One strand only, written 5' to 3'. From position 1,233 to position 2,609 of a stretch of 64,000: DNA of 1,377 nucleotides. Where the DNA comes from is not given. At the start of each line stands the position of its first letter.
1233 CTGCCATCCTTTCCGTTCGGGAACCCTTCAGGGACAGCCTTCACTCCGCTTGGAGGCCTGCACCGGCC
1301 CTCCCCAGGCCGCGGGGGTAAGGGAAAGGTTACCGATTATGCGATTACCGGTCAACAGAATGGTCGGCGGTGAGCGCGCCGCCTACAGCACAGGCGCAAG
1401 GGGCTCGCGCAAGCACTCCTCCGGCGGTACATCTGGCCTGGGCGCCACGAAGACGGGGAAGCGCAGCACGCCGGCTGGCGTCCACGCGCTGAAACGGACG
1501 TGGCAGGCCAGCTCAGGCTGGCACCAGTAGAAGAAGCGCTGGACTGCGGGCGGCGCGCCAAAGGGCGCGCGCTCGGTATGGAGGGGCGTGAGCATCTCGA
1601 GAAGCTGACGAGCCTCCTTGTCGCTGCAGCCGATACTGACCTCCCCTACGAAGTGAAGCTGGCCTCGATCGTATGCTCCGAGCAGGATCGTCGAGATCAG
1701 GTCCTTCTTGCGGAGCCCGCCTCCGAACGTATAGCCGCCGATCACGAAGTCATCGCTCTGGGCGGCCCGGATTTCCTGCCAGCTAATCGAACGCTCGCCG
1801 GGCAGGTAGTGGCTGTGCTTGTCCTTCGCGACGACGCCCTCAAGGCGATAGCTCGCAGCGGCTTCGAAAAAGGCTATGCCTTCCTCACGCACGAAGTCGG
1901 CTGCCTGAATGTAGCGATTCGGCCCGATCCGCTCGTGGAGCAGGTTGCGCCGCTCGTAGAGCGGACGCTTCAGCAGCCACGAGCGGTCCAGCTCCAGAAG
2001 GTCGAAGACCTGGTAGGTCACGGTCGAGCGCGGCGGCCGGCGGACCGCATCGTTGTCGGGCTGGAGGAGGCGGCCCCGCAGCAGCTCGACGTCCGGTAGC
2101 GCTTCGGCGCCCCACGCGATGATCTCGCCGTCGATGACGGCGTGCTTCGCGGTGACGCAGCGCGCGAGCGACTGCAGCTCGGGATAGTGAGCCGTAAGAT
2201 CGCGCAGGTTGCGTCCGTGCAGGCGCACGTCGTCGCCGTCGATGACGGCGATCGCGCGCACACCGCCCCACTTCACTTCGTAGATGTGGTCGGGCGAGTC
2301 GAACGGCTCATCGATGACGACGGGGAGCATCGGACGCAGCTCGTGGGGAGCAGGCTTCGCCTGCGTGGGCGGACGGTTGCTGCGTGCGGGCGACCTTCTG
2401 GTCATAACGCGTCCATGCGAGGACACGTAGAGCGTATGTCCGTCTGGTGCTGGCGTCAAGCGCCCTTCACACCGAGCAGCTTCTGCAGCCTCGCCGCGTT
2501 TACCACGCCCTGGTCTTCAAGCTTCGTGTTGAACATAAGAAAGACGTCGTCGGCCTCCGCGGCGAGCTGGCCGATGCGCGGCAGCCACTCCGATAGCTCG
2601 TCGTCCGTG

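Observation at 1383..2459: NHEJ ligase with non-canonical nucleotidyltransferase motifs I and V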

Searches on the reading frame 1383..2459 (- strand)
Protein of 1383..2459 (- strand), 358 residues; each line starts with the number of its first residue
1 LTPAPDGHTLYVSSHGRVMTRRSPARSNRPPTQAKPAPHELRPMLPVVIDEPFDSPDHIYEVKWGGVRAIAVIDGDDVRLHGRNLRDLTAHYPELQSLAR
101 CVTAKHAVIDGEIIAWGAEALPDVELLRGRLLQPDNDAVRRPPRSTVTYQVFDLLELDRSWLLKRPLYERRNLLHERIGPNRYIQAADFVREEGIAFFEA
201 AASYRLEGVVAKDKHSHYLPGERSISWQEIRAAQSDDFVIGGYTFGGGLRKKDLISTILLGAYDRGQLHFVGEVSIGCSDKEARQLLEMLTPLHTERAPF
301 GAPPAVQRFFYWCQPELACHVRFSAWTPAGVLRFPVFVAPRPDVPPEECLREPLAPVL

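Call 3: search_protein_families(library=pfam, proteins=[window:1383-2459:-], max_evalue=0.01)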
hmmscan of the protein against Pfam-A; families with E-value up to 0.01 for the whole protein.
window:1383-2459:- (358 aa): 2 families
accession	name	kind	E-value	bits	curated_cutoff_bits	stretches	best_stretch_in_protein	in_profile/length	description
PF01068.26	DNA_ligase_A_M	-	2.2e-29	103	26.2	1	53-227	17-200/204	ATP dependent DNA ligase domain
PF04679.21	DNA_ligase_A_C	-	8e-21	74.7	27.5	1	252-343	2-93/94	ATP dependent DNA ligase C terminal region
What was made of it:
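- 1383..2405 (-): LigX: stand-alone ligase-like gene (340 aa from ATG 2405; the maximal ORF extends to TTG 2459). It has an NTase domain and an OB domain. Pfam PF01068 (103 bits) + PF04679 (74.7 bits), call 3.
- On ATP-dependent DNA ligase core (Pfam PF01068 + PF04679): 103 bits against a cutoff of 26.2 (call 3). 74.7 bits against a cutoff of 27.5 (call 3).
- On LigD (multifunctional NHEJ ligase): LigX has only PF01068 + PF04679 (call 3).
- Checked: An ORF on the minus strand at 1383..2459 (358 aa from TTG) encodes PF01068 + PF04679 (call 3).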

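Call 4: search_protein_families(library=ncbifam, proteins=[window:1383-2459:-], max_evalue=0.01)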
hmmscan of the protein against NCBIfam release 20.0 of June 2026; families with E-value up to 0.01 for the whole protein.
window:1383-2459:- (358 aa): 12 families
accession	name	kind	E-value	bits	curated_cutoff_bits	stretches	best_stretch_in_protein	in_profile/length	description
TIGR02779.1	NHEJ_ligase_lig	equivalog_domain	6.8e-65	219.2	227.75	1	44-349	2-300/302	non-homologous end-joining DNA ligase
NF007210.0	PRK09632.1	equivalog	5.4e-63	213.5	989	1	21-352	458-780/781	ATP-dependent DNA ligase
NF004628.0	PRK05972.1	subfamily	1e-52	179.4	895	1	22-353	224-549/870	ATP-dependent DNA ligase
TIGR02776.1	NHEJ_ligase_prk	equivalog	2.6e-52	178.5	373.2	1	56-353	5-296/587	DNA ligase D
NF006078.0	PRK08224.1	equivalog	1.3e-38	132.8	296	1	38-300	6-266/350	ATP-dependent DNA ligase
NF005796.0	PRK07636.1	subfamily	3.5e-37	128.1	337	1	42-338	4-271/275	ATP-dependent DNA ligase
TIGR00574.1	dnl1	superfamily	1.9e-27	96.2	217.8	1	58-297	192-448/527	ATP-dependent DNA ligase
NF002868.0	PRK03180.1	equivalog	2.7e-27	95.6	641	1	58-280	206-430/509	ATP-dependent DNA ligase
NF041331.1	LigA_Halo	equivalog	1.3e-25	90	830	1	59-348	250-540/552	ATP-dependent DNA ligase LigA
NF007211.0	PRK09633.1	equivalog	4.5e-19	68.3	774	1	43-291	3-259/610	DNA ligase D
NF006701.0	PRK09247.1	equivalog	1.3e-17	64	543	1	27-231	196-406/540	ATP-dependent DNA ligase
TIGR04120.1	DNA_lig_bact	equivalog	9.2e-15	54.6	400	1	42-288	203-458/526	cisplatin damage response ATP-dependent DNA ligase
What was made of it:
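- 1383..2405 (-): TIGR02779 scores 219.2, below its cutoff of 227.75, call 4.
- On NCBIfam TIGR02779 NHEJ_ligase_lig (equivalog domain): 219.2 bits against a cutoff of 227.75 (call 4).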

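Call 5: search_solved_structures(query=window:1383-2459:-, max_evalue=0.01, show_alignments=4)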
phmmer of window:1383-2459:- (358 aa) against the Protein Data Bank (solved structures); distinct sequences matched with E-value up to 0.01: 30.
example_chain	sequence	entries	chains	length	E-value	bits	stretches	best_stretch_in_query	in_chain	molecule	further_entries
1vs0_A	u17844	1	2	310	3.6e-44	154.7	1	58-352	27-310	Putative DNA ligase-like protein Rv0938/MT0965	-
6nhz_A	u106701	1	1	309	2.5e-43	151.9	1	59-352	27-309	ATP-dependent DNA ligase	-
6nhx_A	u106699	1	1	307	3.3e-42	148.2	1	59-352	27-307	ATP-dependent DNA ligase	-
2cfm_A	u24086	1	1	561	1.5e-24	90.1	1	59-349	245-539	THERMOSTABLE DNA LIGASE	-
3rr5_A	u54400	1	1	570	1.1e-23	87.3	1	58-349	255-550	DNA ligase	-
4eq5_A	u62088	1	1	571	1.6e-23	86.7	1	59-349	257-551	DNA ligase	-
9df9_A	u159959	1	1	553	8.2e-23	84.4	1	58-349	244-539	DNA ligase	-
9dfa_A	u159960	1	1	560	3.9e-22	82.2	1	58-349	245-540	DNA ligase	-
3gde_A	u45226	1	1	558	1e-17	67.6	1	61-347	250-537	DNA ligase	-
2hiv_A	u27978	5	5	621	5.5e-15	58.6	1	57-292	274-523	Thermostable DNA ligase | DNA ligase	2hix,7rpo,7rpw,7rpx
6q1v_A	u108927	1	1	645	1.4e-11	47.5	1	51-294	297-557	DNA ligase 1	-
9bs3_A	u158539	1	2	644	6.7e-11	45.2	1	51-294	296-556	DNA ligase 1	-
6p09_A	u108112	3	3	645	6.7e-11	45.2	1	51-294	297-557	DNA ligase 1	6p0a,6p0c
9yhy_A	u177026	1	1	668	7.4e-11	45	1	51-294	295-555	DNA ligase 1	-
1x9n_A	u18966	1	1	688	8.1e-11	44.9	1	51-294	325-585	DNA ligase I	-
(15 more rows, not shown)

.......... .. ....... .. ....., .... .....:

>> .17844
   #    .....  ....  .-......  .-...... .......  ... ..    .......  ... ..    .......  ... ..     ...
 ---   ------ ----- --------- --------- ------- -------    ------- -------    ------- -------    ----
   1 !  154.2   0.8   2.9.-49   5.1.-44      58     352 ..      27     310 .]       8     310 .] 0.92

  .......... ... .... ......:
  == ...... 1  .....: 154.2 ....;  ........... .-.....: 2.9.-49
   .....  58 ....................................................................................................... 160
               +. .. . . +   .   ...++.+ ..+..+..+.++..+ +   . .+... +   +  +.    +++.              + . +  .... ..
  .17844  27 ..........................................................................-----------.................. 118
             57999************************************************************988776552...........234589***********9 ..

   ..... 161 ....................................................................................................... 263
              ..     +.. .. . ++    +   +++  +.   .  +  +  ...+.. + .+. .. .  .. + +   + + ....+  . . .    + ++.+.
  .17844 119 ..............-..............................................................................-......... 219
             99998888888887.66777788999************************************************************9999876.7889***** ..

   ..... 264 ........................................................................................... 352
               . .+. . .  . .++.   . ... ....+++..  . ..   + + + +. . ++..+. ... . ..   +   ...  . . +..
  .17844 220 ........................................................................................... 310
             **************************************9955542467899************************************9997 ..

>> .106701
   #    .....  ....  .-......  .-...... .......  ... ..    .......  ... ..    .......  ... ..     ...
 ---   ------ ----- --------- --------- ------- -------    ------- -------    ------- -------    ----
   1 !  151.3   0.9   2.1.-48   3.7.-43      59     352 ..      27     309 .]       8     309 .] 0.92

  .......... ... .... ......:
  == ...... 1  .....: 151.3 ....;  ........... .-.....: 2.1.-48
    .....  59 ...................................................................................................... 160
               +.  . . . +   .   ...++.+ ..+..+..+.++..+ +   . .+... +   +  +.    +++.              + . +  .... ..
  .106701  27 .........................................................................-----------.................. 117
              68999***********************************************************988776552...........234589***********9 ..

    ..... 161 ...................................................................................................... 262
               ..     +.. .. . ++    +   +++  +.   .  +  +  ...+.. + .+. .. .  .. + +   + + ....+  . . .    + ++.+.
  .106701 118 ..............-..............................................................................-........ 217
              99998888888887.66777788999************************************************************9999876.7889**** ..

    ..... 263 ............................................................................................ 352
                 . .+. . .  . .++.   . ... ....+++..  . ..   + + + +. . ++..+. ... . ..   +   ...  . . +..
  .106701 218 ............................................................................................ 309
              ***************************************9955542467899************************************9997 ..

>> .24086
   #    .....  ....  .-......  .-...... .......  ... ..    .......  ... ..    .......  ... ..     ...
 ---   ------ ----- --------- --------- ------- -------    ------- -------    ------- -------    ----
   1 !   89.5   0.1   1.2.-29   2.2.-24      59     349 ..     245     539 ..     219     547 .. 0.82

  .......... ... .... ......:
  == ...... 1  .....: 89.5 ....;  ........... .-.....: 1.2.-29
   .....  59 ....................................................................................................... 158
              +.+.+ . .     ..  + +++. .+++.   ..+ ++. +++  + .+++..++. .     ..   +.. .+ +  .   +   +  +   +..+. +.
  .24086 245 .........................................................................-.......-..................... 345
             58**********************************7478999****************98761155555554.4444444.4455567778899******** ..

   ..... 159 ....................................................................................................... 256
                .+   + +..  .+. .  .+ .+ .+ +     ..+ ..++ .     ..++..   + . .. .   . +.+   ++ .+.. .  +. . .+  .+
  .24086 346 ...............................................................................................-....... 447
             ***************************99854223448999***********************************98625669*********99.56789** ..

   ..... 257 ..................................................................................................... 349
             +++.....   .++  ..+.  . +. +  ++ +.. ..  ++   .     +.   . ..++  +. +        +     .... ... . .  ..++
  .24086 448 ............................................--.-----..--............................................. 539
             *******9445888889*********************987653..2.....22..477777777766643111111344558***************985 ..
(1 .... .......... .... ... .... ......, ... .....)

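Call 6: find_homologous_proteins(query=window:1383-2459:-, max_evalue=1e-10)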
Query window:1383-2459:- (358 aa): 2288 proteins with E <= 1e-10 among 8000 candidates; the best 120 are listed.
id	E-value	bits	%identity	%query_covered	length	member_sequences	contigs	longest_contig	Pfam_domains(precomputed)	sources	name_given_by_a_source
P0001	1.1e-193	662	89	88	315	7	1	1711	PF01068.27,PF04679.22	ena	-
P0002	1.0e-163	563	79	86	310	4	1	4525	PF01068.27,PF04679.22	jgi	-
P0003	8.3e-163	560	78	86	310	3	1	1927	PF01068.27,PF04679.22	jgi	jgi:DNA ligase-1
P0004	2.5e-158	545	77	86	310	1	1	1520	PF01068.27,PF04679.22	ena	-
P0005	5.4e-153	528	70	93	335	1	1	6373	PF01068.27,PF04679.22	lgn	-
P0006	3.0e-152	525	69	93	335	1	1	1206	PF01068.27,PF04679.22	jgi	-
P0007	3.2e-148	512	68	93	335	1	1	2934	PF01068.27,PF04679.22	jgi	jgi:bifunctional non-homologous end joining protein LigD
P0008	9.7e-146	504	67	93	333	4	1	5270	PF01068.27,PF04679.22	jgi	jgi:bifunctional non-homologous end joining protein LigD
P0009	3.1e-145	502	66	93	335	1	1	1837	PF01068.27,PF04679.22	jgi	jgi:DNA ligase D-like protein (predicted ligase)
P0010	4.9e-145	501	70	86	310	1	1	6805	PF01068.27,PF04679.22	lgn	-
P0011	1.3e-144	500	66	92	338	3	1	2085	PF01068.27,PF04679.22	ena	-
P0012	5.6e-144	498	66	90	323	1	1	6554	PF01068.27,PF04679.22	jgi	jgi:DNA ligase D-like protein (predicted ligase)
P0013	9.6e-143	494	69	86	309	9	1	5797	PF01068.27,PF04679.22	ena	-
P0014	1.1e-141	490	67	93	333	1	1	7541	PF01068.27,PF04679.22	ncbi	-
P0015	2.3e-141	489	65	93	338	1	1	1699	PF01068.27,PF04679.22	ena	-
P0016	3.0e-141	489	67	86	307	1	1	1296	PF01068.27,PF04679.22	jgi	jgi:DNA ligase-1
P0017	3.8e-141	489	66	92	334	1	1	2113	PF01068.27,PF04679.22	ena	-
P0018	9.1e-141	487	65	94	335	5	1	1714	PF01068.27,PF04679.22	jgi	jgi:DNA ligase D-like protein (predicted ligase)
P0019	1.2e-140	487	70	86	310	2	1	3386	PF01068.27,PF04679.22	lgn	-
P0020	1.3e-140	487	66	92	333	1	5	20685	PF01068.27,PF04679.22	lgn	-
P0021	2.8e-140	486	66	87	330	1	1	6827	PF01068.27,PF04679.22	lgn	-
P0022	6.1e-140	485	66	86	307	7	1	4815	PF01068.27,PF04679.22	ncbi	-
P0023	6.1e-140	485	69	85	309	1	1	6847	PF01068.27,PF04679.22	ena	-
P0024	2.1e-139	483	70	86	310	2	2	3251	PF01068.27,PF04679.22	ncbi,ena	-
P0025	6.9e-139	481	66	86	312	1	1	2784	PF01068.27,PF04679.22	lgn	-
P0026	1.4e-138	480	65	92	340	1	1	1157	PF01068.27,PF04679.22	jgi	jgi:DNA ligase-1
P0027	4.8e-138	478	64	93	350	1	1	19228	PF01068.27,PF04679.22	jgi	jgi:DNA ligase D-like protein (predicted ligase)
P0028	5.3e-137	475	65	91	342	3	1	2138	PF01068.27,PF04679.22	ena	-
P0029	6.2e-137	475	66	89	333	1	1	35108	PF01068.27,PF04679.22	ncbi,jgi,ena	-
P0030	6.5e-137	475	69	86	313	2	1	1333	PF01068.27,PF04679.22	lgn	-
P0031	9.7e-137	474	67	86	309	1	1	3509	PF01068.27,PF04679.22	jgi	jgi:DNA ligase D-like protein (predicted ligase)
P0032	9.8e-137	474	67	86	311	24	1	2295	PF01068.27,PF04679.22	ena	-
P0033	2.0e-136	473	65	89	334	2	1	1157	PF01068.27,PF04679.22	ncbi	-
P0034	5.1e-136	472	67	86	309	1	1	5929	PF01068.27,PF04679.22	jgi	jgi:DNA ligase D-like protein (predicted ligase)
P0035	9.6e-136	471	66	86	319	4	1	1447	PF01068.27,PF04679.22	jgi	jgi:DNA ligase D-like protein (predicted ligase)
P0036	1.1e-134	467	66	87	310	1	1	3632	PF01068.27,PF04679.22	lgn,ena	-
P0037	3.6e-134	466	66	86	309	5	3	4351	PF01068.27,PF04679.22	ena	-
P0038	7.4e-134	465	66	87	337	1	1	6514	PF01068.27,PF04679.22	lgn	-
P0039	2.9e-133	463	64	86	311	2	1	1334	PF01068.27,PF04679.22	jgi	-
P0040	4.2e-133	462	65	87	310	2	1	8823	PF01068.27,PF04679.22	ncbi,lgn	ncbi:MAG: non-homologous end-joining DNA ligase [Dehalococcoidia bacterium]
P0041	1.1e-132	461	63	86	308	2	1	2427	PF01068.27,PF04679.22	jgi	jgi:DNA ligase D-like protein (predicted ligase)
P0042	1.7e-132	460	61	93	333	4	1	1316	PF01068.27,PF04679.22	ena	-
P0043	5.5e-132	459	66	86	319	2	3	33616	PF01068.27,PF04679.22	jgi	-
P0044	7.2e-132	458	67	86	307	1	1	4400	PF01068.27,PF04679.22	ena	-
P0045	1.0e-131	458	65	86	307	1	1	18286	PF01068.27,PF04679.22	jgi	jgi:DNA ligase-1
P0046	5.4e-131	455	65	86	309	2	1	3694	PF01068.27,PF04679.22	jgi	jgi:bifunctional non-homologous end joining protein LigD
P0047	5.6e-131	455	66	86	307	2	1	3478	PF01068.27,PF04679.22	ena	-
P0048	3.7e-130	452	63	87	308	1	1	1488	PF01068.27,PF04679.22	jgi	jgi:DNA ligase D-like protein (predicted ligase)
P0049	4.5e-130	452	61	92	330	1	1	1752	PF01068.27,PF04679.22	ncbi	-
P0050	1.2e-129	451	66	86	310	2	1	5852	PF01068.27,PF04679.22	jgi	jgi:DNA ligase D-like protein (predicted ligase)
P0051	2.9e-129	450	65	86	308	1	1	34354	PF01068.27,PF04679.22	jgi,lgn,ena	-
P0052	7.5e-129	448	66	86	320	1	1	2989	PF01068.27,PF04679.22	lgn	-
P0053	8.0e-129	448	64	86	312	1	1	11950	PF01068.27,PF04679.22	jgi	jgi:DNA ligase D-like protein (predicted ligase)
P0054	1.5e-128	447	63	87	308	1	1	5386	PF01068.27,PF04679.22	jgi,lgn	jgi:bifunctional non-homologous end joining protein LigD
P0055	1.2e-127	444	66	85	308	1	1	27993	PF01068.27,PF04679.22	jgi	jgi:DNA ligase D-like protein (predicted ligase)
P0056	1.8e-127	444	60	92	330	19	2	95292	PF01068.27,PF04679.22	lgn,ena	-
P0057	2.1e-127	443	63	86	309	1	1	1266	PF01068.27,PF04679.22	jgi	jgi:DNA ligase D-like protein (predicted ligase)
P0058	7.7e-127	442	59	92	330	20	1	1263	PF01068.27,PF04679.22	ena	-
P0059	9.8e-126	438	63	86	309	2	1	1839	PF01068.27,PF04679.22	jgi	-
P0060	1.7e-125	437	60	92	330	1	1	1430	PF01068.27,PF04679.22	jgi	-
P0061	1.7e-121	424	63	86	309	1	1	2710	PF01068.27,PF04679.22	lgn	-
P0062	2.6e-119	417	59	86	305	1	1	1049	PF01068.27,PF04679.22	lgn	-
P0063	1.6e-118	414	60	88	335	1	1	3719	PF01068.27,PF04679.22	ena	-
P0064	8.2e-118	412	60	86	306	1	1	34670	PF01068.27,PF04679.22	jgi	-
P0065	1.1e-106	375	62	75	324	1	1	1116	PF07859.20,PF01068.27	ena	-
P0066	9.1e-104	366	54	87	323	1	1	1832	PF01068.27,PF04679.22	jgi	-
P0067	1.2e-101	359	51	89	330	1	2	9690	PF01068.27,PF04679.22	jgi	jgi:DNA ligase D-like protein (predicted ligase)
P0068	2.3e-100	354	49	92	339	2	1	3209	PF01068.27,PF04679.22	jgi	jgi:DNA ligase D-like protein (predicted ligase)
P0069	4.1e-99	350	49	93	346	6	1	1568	PF01068.27,PF04679.22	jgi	jgi:DNA ligase D-like protein (predicted ligase)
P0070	9.3e-99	349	50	91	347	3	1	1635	PF01068.27,PF04679.22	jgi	-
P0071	5.9e-98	347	51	87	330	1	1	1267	PF01068.27,PF04679.22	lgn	-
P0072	1.9e-97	345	52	89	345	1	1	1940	PF01068.27,PF04679.22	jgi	jgi:DNA ligase D-like protein (predicted ligase)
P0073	4.0e-97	344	51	86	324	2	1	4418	PF01068.27,PF04679.22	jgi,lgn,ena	-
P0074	6.3e-97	343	48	92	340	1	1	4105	PF01068.27,PF04679.22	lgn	-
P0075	5.3e-96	340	49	93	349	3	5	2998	PF01068.27,PF04679.22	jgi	jgi:bifunctional non-homologous end joining protein LigD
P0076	1.6e-93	332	48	94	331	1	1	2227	PF01068.27,PF04679.22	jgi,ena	-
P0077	4.9e-93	330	48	94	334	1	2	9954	PF01068.27,PF04679.22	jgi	jgi:bifunctional non-homologous end joining protein LigD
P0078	1.5e-92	329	49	94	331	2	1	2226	PF01068.27,PF04679.22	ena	-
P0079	1.8e-92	329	46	85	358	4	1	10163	PF01068.27,PF04679.22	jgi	jgi:DNA ligase D-like protein (predicted ligase)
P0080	4.3e-92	327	47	91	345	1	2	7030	PF01068.27,PF04679.22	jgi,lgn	-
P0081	1.9e-91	325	49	87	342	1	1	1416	PF01068.27,PF04679.22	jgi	jgi:DNA ligase D-like protein (predicted ligase)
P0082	4.7e-91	324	47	94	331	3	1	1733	PF01068.27,PF04679.22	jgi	-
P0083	5.2e-91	324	47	94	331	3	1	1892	PF01068.27,PF04679.22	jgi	jgi:bifunctional non-homologous end joining protein LigD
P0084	9.8e-91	323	49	89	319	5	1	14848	PF01068.27,PF04679.22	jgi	jgi:DNA ligase D-like protein (predicted ligase)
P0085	1.0e-90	323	47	94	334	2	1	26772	PF01068.27,PF04679.22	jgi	jgi:bifunctional non-homologous end joining protein LigD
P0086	1.1e-90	323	49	88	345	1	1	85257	PF01068.27,PF04679.22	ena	-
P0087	2.0e-90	322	59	70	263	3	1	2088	PF01068.27,PF04679.22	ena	-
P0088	7.4e-90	320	59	70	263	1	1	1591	PF01068.27,PF04679.22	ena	-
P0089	8.0e-90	320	49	89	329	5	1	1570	PF01068.27,PF04679.22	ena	-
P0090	1.1e-89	319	50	87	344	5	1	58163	PF01068.27,PF04679.22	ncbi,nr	ncbi:MAG: hypothetical protein KGK07_04760 [Chloroflexota bacterium]|nr:hypothetical protein [Chloro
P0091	1.2e-89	319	50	87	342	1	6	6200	PF01068.27,PF04679.22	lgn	-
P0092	1.2e-89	319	52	86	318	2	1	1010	PF01068.27,PF04679.22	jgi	jgi:bifunctional non-homologous end joining protein LigD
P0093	1.7e-89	319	48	91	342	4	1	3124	PF01068.27,PF04679.22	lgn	-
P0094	2.2e-89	318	48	87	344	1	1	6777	PF01068.27,PF04679.22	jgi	jgi:DNA ligase D-like protein (predicted ligase)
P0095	3.0e-89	318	48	87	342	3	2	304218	PF01068.27,PF04679.22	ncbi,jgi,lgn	-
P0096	3.3e-89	318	48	88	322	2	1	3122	PF01068.27,PF04679.22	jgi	jgi:DNA ligase D-like protein (predicted ligase)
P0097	3.7e-89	318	47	90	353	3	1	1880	PF01068.27,PF04679.22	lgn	-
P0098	4.0e-89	317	49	89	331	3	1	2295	PF01068.27,PF04679.22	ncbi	-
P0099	5.1e-89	317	50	87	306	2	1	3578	PF01068.27,PF04679.22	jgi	-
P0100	6.1e-89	317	48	91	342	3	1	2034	PF01068.27,PF04679.22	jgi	jgi:DNA ligase D-like protein (predicted ligase)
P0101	6.6e-89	317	48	88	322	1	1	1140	PF01068.27,PF04679.22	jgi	jgi:DNA ligase D-like protein (predicted ligase)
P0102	7.7e-89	317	50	89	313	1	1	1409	PF01068.27,PF04679.22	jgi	-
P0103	8.0e-89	316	47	91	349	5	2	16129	PF01068.27,PF04679.22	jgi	jgi:DNA ligase D-like protein (predicted ligase)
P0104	1.3e-88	316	49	85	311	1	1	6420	PF01068.27,PF04679.22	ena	-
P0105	1.6e-88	316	50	87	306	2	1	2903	PF01068.27,PF04679.22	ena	-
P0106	4.9e-88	314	47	87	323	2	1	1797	PF01068.27,PF04679.22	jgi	jgi:DNA ligase D-like protein (predicted ligase)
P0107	5.2e-88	314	48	87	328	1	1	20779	PF01068.27,PF04679.22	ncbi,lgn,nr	ncbi:MAG TPA: non-homologous end-joining DNA ligase [Dehalococcoidia bacterium]|nr:non-homologous en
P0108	9.6e-88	313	47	91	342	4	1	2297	PF01068.27,PF04679.22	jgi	jgi:DNA ligase-1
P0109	9.8e-88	313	47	91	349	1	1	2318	PF01068.27,PF04679.22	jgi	jgi:bifunctional non-homologous end joining protein LigD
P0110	1.1e-87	313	47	89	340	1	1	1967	PF01068.27,PF04679.22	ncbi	-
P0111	1.4e-87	312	49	87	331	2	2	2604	PF01068.27,PF04679.22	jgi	jgi:DNA ligase D-like protein (predicted ligase)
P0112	3.4e-87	311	48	89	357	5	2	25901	PF01068.27,PF04679.22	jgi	jgi:bifunctional non-homologous end joining protein LigD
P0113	3.6e-87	311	47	88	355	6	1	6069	PF01068.27,PF04679.22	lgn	-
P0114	5.2e-87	311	48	88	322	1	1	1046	PF01068.27,PF04679.22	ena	-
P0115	6.0e-87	310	49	87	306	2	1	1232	PF01068.27,PF04679.22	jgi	jgi:bifunctional non-homologous end joining protein LigD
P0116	6.4e-87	310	47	87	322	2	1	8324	PF01068.27,PF04679.22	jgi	jgi:DNA ligase D-like protein (predicted ligase)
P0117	8.4e-87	310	50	87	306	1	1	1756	PF01068.27,PF04679.22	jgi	jgi:bifunctional non-homologous end joining protein LigD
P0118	8.5e-87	310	49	87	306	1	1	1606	PF01068.27,PF04679.22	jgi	jgi:bifunctional non-homologous end joining protein LigD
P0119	9.4e-87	310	49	87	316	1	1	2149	PF01068.27,PF04679.22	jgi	-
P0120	1.1e-86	309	49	87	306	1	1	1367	PF01068.27,PF04679.22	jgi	jgi:bifunctional non-homologous end joining protein LigD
